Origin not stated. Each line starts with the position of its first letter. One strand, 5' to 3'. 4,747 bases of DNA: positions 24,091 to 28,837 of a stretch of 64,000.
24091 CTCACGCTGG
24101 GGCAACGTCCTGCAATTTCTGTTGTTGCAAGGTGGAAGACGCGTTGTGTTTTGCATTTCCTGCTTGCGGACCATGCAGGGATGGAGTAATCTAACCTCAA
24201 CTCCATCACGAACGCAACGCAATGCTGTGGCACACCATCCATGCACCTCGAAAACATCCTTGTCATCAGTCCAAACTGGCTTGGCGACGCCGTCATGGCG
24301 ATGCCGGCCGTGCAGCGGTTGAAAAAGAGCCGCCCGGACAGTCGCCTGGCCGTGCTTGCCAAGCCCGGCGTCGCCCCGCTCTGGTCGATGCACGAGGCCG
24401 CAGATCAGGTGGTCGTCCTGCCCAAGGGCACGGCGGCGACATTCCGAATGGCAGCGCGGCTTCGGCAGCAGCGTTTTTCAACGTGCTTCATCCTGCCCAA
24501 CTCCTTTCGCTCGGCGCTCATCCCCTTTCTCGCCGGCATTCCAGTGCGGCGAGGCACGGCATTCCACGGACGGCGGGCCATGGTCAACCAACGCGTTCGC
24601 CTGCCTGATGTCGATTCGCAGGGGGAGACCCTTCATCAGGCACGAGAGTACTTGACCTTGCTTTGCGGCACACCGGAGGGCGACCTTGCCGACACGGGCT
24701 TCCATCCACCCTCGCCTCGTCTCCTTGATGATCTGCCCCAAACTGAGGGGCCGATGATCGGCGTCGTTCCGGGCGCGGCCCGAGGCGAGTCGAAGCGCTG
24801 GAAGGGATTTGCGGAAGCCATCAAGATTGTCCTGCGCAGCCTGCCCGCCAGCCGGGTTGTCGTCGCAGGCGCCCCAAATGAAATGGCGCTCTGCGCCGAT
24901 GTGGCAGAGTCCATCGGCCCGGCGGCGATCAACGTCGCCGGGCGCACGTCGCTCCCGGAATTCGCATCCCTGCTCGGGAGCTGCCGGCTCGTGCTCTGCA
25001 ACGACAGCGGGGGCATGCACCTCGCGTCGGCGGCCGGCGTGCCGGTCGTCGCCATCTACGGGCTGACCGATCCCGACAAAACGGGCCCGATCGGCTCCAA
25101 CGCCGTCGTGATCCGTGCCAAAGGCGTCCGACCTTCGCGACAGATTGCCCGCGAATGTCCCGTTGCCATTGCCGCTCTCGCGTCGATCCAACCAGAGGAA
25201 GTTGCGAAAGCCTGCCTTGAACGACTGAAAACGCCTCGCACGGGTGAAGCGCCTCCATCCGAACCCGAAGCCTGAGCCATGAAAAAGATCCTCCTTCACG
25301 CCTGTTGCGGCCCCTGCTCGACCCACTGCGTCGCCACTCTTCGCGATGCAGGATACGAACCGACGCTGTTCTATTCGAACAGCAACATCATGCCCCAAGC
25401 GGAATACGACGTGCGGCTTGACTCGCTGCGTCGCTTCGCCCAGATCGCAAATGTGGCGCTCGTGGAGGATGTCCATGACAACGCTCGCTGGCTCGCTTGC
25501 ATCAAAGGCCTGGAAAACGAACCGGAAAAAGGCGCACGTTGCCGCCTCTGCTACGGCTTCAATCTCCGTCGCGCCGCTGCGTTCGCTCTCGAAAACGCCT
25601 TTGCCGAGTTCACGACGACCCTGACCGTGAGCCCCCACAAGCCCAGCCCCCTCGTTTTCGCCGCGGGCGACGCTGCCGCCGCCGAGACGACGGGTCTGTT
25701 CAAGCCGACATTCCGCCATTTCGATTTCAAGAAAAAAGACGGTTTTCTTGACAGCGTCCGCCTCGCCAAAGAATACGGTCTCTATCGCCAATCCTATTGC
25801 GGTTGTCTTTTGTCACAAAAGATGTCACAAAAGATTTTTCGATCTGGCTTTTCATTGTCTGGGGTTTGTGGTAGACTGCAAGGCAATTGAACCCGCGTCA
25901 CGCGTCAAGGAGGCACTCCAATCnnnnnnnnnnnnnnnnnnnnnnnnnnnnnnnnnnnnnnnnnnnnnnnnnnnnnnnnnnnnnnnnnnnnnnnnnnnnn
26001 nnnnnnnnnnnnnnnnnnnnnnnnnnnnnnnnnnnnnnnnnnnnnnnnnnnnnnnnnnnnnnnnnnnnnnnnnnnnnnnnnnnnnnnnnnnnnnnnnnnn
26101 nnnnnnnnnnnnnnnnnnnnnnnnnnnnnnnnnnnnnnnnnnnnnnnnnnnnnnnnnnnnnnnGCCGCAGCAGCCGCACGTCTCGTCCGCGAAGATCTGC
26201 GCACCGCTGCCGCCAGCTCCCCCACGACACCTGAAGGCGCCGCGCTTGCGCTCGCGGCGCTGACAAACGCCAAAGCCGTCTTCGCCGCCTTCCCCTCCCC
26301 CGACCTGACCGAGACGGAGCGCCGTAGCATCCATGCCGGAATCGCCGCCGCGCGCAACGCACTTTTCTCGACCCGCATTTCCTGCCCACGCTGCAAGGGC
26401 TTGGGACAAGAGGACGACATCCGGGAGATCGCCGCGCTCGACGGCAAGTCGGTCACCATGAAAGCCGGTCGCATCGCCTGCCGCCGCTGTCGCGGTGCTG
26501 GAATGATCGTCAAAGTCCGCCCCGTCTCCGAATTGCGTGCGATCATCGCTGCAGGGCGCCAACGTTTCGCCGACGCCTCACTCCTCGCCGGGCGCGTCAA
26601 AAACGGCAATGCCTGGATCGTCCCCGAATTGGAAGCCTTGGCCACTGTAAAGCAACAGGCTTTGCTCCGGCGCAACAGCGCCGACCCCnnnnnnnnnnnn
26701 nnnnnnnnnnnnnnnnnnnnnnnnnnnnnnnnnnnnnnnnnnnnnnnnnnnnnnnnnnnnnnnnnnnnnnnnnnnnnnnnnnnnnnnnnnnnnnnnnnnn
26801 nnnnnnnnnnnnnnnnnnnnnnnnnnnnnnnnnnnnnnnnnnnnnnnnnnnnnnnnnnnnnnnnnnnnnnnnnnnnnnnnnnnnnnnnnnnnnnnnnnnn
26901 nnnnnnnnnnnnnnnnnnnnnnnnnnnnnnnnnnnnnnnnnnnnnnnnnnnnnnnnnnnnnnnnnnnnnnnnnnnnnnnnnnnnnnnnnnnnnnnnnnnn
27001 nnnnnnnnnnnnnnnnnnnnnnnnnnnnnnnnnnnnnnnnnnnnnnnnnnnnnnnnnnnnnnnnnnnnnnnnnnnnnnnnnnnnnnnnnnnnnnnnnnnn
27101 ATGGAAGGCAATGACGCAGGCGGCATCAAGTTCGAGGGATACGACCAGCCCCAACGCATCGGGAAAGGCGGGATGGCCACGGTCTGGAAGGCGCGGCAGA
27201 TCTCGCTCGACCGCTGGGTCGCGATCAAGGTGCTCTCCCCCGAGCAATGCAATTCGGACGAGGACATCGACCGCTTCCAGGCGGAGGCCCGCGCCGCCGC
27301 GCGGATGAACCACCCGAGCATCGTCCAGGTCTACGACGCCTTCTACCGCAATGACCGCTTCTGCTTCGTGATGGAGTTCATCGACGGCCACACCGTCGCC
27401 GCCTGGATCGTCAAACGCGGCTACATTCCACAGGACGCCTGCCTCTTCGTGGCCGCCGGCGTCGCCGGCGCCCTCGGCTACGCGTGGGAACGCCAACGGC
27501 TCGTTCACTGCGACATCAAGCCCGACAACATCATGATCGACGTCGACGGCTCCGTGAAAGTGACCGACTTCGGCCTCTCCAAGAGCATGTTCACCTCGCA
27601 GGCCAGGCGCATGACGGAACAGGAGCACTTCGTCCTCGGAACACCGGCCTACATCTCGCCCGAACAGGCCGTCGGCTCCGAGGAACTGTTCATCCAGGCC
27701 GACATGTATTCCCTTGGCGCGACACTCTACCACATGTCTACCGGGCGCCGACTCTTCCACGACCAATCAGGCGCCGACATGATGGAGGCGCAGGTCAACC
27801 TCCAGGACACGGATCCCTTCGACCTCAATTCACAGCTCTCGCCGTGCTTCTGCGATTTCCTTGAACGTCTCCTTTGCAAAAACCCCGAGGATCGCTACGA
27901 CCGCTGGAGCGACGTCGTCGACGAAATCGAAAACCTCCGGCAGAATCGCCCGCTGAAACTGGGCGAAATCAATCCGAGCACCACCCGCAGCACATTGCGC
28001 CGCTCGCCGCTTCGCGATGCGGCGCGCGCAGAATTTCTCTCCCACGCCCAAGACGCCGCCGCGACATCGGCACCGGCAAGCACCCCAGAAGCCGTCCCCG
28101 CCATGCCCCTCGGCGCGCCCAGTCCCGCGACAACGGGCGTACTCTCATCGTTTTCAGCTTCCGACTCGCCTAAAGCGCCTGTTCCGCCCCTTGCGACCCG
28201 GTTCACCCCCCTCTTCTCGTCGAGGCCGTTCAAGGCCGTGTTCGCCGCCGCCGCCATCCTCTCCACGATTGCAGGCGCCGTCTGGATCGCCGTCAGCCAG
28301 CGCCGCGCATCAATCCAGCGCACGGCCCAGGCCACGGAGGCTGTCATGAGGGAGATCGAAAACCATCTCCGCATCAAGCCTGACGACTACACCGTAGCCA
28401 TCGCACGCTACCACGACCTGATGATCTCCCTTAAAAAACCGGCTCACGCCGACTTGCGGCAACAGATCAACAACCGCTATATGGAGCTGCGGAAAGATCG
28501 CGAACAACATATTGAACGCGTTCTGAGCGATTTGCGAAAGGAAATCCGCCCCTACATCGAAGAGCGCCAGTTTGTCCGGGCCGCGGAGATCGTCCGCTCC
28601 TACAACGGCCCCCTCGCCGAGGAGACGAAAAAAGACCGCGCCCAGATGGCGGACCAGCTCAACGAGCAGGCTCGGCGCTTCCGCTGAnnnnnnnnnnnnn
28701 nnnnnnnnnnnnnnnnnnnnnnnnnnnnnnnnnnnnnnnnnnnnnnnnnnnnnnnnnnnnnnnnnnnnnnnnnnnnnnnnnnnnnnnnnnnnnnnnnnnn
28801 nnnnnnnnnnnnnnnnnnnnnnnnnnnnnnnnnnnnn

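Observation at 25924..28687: CxxC-repeat (DnaJ-CR-like) membrane protein translationally coupled to a Hanks Ser/Thr kinase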

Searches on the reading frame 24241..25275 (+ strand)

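Call 3: search_protein_families(library=pfam, proteins=[window:24241-25275:+], max_evalue=0.1)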
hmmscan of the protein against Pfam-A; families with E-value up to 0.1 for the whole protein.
window:24241-25275:+ (344 aa): 4 families
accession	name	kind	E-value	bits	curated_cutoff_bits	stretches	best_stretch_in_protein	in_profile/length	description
PF01075.23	Glyco_transf_9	-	1.3e-36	126.6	22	1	68-307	2-242/247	Glycosyltransferase family 9 (heptosyltransferase)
PF14595.12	Thioredoxin_9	-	0.03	14.7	25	1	5-40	44-79/129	Thioredoxin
PF02350.25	Epimerase_2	-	0.042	13.1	30.6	1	182-272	195-284/347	UDP-N-acetylglucosamine 2-epimerase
PF00534.26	Glycos_transf_1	-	0.077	13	26.4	0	184-272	27-122/172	Glycosyl transferases group 1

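Call 4: search_protein_families(library=ncbifam, proteins=[window:24241-25275:+], max_evalue=0.1)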
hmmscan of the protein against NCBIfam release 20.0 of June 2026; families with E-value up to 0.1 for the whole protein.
window:24241-25275:+ (344 aa): 7 families
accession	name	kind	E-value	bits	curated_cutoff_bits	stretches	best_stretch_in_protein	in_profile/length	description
TIGR02195.1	heptsyl_trn_II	equivalog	5.2e-54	183.6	134.6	1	5-324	1-333/339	lipopolysaccharide heptosyltransferase II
NF008162.0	PRK10916.1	equivalog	1.7e-38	132.7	569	2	168-324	178-338/348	ADP-heptose--LPS heptosyltransferase RfaF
TIGR02193.1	heptsyl_trn_I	equivalog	5.7e-19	68.5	185.3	1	6-323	2-314/320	lipopolysaccharide heptosyltransferase I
TIGR02201.1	heptsyl_trn_III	equivalog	2.4e-16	59.7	170.2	1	6-294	2-307/344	putative lipopolysaccharide heptosyltransferase III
NF007742.0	PRK10422.1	equivalog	1.9e-12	46.7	467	2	180-294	192-309/352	lipopolysaccharide core heptosyltransferase RfaQ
NF008204.0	PRK10964.1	equivalog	2.9e-11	43.1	437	1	208-295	216-301/322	lipopolysaccharide heptosyltransferase RfaC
TIGR04414.1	hepto_Aah_TibC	equivalog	0.074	12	200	0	219-279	252-312/374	autotransporter strand-loop-strand O-heptosyltransferase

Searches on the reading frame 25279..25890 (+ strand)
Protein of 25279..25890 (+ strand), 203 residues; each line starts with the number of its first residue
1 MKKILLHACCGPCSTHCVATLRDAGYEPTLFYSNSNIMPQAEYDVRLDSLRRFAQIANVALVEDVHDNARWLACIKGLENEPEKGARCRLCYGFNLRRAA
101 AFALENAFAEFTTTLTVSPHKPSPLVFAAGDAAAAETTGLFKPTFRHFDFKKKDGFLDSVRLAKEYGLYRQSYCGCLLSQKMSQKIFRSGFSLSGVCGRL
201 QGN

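Call 3: search_protein_families(library=pfam, proteins=[window:25279-25890:+], max_evalue=0.1)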
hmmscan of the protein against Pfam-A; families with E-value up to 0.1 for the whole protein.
window:25279-25890:+ (203 aa): 1 family
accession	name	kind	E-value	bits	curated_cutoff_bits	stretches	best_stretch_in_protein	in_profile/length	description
PF02677.20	QueH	-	9.4e-56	189.1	23.5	1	4-181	1-174/175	Epoxyqueuosine reductase QueH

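Call 4: search_protein_families(library=ncbifam, proteins=[window:25279-25890:+], max_evalue=0.1)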
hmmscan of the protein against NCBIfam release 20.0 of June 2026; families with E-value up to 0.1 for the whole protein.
window:25279-25890:+ (203 aa): 1 family
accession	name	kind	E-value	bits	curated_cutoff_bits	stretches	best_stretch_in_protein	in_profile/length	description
NF010733.0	PRK14135.1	equivalog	0.034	13.8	240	1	161-197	221-257/267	recombination regulator RecX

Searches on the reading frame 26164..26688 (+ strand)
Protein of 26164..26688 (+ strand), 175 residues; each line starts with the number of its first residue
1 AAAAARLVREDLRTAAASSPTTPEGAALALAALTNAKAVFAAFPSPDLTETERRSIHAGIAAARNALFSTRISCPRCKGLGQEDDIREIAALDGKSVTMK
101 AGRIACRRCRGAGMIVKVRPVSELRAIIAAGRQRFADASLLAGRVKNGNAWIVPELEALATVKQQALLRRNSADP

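Call 76: find_homologous_proteins(query=A4, max_evalue=0.00001)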
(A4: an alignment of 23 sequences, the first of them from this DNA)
Query A4 (23 sequences): 8000 candidates shared short words with the query, none scored E <= 0.00001.

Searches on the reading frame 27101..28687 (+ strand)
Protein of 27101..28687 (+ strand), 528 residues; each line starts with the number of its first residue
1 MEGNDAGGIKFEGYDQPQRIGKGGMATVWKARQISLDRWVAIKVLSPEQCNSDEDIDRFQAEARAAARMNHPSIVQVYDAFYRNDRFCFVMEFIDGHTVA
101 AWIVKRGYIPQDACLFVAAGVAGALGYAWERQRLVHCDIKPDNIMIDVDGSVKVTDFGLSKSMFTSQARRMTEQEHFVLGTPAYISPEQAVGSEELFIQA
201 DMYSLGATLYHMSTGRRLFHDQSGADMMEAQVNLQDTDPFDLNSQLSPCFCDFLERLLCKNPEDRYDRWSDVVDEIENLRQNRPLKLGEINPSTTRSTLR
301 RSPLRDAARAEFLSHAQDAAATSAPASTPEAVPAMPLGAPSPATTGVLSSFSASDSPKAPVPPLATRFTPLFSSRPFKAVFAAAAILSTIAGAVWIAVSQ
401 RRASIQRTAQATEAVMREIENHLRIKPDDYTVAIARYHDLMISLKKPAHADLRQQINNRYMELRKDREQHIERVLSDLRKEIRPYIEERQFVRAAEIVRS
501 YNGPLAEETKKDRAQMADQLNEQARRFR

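Call 3: search_protein_families(library=pfam, proteins=[window:27101-28687:+], max_evalue=0.1)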
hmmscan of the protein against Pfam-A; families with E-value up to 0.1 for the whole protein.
window:27101-28687:+ (528 aa): 7 families
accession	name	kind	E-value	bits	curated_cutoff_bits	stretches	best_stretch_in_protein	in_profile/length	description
PF00069.31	Pkinase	-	6.3e-51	173.7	31.7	1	14-266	1-252/263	Protein kinase domain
PF07714.23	PK_Tyr_Ser-Thr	-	6.5e-26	91.6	23.1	1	18-263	5-246/258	Protein tyrosine and serine/threonine kinase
PF03109.22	ABC1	-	1.1e-06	28.4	22.9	1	89-172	145-226/244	ABC1 atypical kinase-like domain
PF01636.29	APH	-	9.2e-05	22.7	23.2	1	128-159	161-196/239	Phosphotransferase enzyme family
PF01163.29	RIO1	-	0.0046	17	22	1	85-160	79-151/187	RIO domain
PF07387.17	Seadorna_VP7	-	0.028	13.9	20.3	1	117-158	147-188/308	Seadornavirus VP7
PF14531.12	Kinase-like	-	0.041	13.6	25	0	132-172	164-201/289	Kinase-like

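Call 4: search_protein_families(library=ncbifam, proteins=[window:27101-28687:+], max_evalue=0.1)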
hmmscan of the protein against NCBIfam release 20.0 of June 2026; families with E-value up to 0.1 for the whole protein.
window:27101-28687:+ (528 aa): 18 families
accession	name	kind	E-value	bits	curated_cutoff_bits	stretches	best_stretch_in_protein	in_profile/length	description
NF033483.0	PknB_PASTA_kin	equivalog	3.4e-72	244.3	450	1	15-306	10-295/563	Stk1 family PASTA domain-containing Ser/Thr kinase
NF052427.1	StpK7MSMEG_1200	equivalog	1.9e-36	125.8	900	1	10-282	5-271/601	serine/threonine protein kinase StpK7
NF047741.1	antiphage_MADS6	equivalog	5.8e-35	120.9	460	2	112-285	299-466/612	methylation-associated defense system protein kinase MAD6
TIGR03903.1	TOMM_kin_cyc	equivalog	1.6e-28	99.1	705.75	1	39-272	5-240/1267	TOMM system kinase/cyclase fusion protein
NF053615.1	SerThrKinAfsKStmc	equivalog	3.1e-24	85.6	1300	1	18-224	19-218/809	protein serine/threonine kinase AfsK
NF009651.0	PRK13184.1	equivalog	1.2e-23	83.1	839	1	14-283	4-294/932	serine/threonine-protein kinase PknD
NF038150.1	lanthi_synth_IV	equivalog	1.5e-18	66.6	650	1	54-327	234-497/851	class IV lanthionine synthetase LanL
NF033442.0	BREX_PglW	equivalog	7.7e-17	60.3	990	1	14-282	514-772/1391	BREX system serine/threonine kinase PglW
NF038151.1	lanthi_synth_III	equivalog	4.1e-11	42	575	1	56-212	267-422/833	class III lanthionine synthetase LanKC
NF043056.1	T4SS_LegK1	equivalog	5.4e-11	41.8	550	1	132-209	208-280/516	Dot/Icm T4SS effector kinase LegK1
NF058632.1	SerThrKinPrkT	equivalog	1.7e-05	24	280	1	14-149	23-153/322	serine/threonine protein kinase PrkT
NF011463.0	PRK14879.1-4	equivalog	2.8e-05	23.7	188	1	57-161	63-161/237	Kae1-associated kinase Bud32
NF011460.0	PRK14879.1-1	equivalog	3.4e-05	23.1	199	1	82-162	81-159/232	Kae1-associated kinase Bud32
NF003483.0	PRK05159.1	equivalog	0.00087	18.3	353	1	421-493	86-158/438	aspartate--tRNA(Asn) ligase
TIGR00458.1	aspS_nondisc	equivalog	0.0013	17.8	368.4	1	421-493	82-154/428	aspartate--tRNA(Asn) ligase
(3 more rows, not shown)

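Call 69: search_protein_families(library=padloc, proteins=[window:27101-28684:+], max_evalue=0.01)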
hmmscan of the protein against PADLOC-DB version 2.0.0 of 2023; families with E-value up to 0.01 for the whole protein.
window:27101-28684:+ (528 aa): 33 families (the best 25 are shown)
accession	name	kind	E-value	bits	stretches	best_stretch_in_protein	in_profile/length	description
PDLC04042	PD-T4-6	-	2.2e-69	232.3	1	11-284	8-277/292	-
PDLC04061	PD-T4-6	-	2.4e-69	233.2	1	14-415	18-394/510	-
PDLC04060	PD-T4-6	-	1.3e-65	220.2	1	14-293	10-283/486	-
PDLC04138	mad6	-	4.4e-64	215.5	1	11-300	50-334/659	mads_6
PDLC04057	PD-T4-6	-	5.5e-61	204.9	1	14-277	10-268/443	-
PDLC04043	PD-T4-6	-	6.3e-61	204.8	1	11-281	14-279/452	-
PDLC04053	PD-T4-6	-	7.7e-61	204.2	1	10-296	7-288/311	-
PDLC04054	PD-T4-6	-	1.6e-58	196.8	1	11-310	9-303/347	-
PDLC04052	PD-T4-6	-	5.1e-55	185.6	1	14-290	11-287/496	-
PDLC04047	PD-T4-6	-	8.3e-55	184.1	1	13-279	11-272/327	-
PDLC04040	PD-T4-6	-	3.7e-53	179.1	1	20-308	2-294/547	-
PDLC04039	PD-T4-6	-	1.9e-50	170.2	1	8-398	10-406/458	-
PDLC04050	PD-T4-6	-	3.6e-48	162.6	1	14-285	65-332/480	-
PDLC04048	PD-T4-6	-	2.2e-46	156.9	1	12-225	10-218/354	-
PDLC04064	PD-T4-6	-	3e-46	156.1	1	19-276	27-277/369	-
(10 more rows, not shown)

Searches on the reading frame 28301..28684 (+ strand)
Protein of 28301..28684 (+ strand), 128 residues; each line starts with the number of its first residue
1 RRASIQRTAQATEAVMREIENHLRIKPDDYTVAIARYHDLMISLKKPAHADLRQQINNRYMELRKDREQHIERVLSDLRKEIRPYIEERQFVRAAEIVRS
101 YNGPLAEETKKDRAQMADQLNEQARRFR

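Call 47: search_protein_families(library=pfam, proteins=[window:28301-28684:+], max_evalue=0.1)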
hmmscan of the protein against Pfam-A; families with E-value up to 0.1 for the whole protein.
window:28301-28684:+ (128 aa): 1 family
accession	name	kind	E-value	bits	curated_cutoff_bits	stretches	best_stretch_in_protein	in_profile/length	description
PF01099.22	Uteroglobin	-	0.01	16.7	24.8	0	64-119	28-83/90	Uteroglobin family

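Call 89: search_solved_structures(query=A5, max_evalue=1)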
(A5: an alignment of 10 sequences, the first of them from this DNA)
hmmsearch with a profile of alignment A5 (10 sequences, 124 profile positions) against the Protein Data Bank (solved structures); distinct sequences matched with E-value up to 1: 12.
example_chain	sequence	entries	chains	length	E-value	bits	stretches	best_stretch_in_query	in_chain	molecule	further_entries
7rmx_A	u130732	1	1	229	4.1e-05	26.9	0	30-77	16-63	Tunable symmetric protein, D_3_212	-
5cwk_A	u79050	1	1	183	0.0019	21.5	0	26-66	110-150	Designed helical repeat protein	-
3klt_A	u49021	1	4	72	0.066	16.5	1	6-56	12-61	Vimentin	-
7mwr_A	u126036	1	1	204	0.077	16.3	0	9-64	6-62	LHD101A54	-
4li0_C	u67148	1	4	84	0.085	16.2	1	47-93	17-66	Guanine nucleotide exchange factor for Rab-3A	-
7kuw_A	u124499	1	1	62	0.09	16.1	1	18-74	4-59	Sequence-Based Designed Protein nmt_0994_guided_02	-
7wu7_4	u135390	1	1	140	0.11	15.8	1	5-52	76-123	Prefoldin subunit 4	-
6nr8_4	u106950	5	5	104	0.13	15.5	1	5-50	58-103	Prefoldin subunit 4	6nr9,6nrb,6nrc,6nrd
4nad_B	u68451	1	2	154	0.25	14.7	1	41-119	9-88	Regulation of nuclear pre-mRNA domain-containing protein 1B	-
6uri_B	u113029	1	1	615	0.25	14.7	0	12-42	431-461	AP-2 complex subunit beta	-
2lse_A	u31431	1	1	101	0.48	13.8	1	12-85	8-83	Four Helix Bundle Protein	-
4lhx_C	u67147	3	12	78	0.52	13.6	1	37-93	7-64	Rab-3A-interacting protein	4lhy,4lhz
